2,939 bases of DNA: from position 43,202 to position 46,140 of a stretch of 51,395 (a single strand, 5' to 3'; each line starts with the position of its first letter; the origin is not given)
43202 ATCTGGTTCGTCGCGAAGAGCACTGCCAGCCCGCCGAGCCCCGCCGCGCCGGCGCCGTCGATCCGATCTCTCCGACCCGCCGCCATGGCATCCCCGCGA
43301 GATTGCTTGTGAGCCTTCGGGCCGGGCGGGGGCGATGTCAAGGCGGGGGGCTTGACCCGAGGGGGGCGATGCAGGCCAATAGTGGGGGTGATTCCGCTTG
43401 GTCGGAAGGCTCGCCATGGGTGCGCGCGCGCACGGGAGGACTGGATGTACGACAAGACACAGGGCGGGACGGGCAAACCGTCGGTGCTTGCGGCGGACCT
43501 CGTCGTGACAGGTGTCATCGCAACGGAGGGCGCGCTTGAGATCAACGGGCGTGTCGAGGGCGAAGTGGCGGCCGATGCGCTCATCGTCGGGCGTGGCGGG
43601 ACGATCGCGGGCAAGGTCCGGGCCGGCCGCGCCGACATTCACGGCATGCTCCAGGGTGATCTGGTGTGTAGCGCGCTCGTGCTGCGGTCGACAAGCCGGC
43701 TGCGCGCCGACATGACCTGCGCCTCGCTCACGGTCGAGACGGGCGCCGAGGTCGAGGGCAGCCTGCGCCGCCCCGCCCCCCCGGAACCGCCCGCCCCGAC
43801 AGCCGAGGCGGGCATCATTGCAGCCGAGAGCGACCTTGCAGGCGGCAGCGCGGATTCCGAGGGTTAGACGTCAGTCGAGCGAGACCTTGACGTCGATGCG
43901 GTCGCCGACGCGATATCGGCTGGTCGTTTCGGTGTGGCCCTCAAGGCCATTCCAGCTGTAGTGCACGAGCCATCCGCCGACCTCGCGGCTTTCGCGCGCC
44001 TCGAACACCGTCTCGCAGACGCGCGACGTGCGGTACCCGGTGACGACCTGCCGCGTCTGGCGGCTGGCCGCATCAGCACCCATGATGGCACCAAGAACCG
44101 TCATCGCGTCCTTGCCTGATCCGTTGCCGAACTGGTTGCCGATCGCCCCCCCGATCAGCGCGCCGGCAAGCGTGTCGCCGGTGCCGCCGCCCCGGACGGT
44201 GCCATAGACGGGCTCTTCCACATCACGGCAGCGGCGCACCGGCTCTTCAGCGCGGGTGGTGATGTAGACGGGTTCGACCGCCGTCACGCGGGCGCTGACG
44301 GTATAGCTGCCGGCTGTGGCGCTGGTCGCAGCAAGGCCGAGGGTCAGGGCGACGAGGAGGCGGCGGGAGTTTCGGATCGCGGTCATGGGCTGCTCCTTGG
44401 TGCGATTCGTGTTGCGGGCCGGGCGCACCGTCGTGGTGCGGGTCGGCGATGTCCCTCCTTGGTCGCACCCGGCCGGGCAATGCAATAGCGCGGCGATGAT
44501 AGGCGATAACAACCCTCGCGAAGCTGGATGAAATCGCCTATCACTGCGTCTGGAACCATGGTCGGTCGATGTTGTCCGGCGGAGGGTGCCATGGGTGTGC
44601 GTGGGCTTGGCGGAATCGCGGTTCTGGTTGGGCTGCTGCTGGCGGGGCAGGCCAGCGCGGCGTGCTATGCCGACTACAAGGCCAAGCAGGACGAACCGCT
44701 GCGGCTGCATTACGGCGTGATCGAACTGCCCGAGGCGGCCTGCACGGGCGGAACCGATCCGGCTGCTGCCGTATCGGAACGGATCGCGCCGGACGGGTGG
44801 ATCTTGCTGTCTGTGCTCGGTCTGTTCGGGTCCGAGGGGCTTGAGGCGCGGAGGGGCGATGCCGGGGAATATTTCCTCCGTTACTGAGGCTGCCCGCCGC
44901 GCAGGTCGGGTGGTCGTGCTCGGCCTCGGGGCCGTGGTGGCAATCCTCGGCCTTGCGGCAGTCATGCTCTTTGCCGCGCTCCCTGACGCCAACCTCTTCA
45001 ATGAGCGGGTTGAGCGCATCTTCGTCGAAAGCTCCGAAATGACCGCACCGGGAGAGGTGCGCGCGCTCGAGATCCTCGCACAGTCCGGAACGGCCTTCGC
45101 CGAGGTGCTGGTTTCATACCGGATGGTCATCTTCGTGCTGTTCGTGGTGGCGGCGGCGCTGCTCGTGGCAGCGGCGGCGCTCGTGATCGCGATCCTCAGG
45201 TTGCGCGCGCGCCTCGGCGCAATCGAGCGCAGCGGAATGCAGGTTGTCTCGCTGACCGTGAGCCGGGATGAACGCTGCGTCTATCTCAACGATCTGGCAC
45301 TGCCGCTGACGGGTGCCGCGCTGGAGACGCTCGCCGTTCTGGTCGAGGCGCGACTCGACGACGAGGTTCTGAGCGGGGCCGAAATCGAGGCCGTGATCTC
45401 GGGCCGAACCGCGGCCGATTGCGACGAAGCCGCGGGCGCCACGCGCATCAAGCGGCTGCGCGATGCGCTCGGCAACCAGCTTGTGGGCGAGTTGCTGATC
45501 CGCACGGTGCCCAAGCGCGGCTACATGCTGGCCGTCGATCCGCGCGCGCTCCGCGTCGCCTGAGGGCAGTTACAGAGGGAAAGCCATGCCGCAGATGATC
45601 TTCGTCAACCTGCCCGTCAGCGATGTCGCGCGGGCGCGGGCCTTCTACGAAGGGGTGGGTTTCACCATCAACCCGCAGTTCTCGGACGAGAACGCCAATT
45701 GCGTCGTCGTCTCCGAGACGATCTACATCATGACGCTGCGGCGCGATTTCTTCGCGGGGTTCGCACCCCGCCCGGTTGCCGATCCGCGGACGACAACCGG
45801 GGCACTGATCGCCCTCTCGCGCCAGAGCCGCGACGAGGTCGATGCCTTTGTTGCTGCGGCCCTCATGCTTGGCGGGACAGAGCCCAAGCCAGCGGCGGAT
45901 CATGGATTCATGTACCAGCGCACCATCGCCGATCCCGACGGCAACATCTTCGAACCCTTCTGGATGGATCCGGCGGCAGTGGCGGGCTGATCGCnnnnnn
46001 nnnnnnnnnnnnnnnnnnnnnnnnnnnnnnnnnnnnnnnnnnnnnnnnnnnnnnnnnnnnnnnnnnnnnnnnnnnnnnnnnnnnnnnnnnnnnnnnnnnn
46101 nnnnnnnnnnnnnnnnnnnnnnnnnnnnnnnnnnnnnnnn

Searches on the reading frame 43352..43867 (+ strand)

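Call 69: search_protein_families(library=pfam, proteins=[window:43352-43867:+], max_evalue=0.01)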
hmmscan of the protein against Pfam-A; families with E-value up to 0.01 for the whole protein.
window:43352-43867:+ (171 aa): 1 family
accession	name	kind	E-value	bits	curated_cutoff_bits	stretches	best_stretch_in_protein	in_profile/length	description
PF04519.19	Bactofilin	-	1.5e-20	73.7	27.9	1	44-138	1-97/98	Polymer-forming cytoskeletal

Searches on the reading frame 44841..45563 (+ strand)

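Call 69: search_protein_families(library=pfam, proteins=[window:44841-45563:+], max_evalue=0.01)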
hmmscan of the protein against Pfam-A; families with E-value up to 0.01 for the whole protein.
window:44841-45563:+ (240 aa): 1 family
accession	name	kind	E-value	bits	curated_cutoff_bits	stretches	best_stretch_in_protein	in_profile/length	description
PF00486.34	Trans_reg_C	-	2.2e-05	24.9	26.2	1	154-230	4-77/77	Transcriptional regulatory protein, C terminal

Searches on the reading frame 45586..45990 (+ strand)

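Call 69: search_protein_families(library=pfam, proteins=[window:45586-45990:+], max_evalue=0.01)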
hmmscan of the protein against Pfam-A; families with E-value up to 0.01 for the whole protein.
window:45586-45990:+ (134 aa): 3 families
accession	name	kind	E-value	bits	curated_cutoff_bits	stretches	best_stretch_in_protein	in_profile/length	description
PF22677.2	Ble-like_N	-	1e-09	38.4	24.5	1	4-42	2-40/41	Bleomycin resistance protein-like N-terminal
PF00903.31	Glyoxalase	-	1e-06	29.6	20.6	1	7-123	5-120/121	Glyoxalase/Bleomycin resistance protein/Dioxygenase superfamily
PF18029.7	Glyoxalase_6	-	0.0014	19.7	23.6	1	72-122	59-103/106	Glyoxalase-like domain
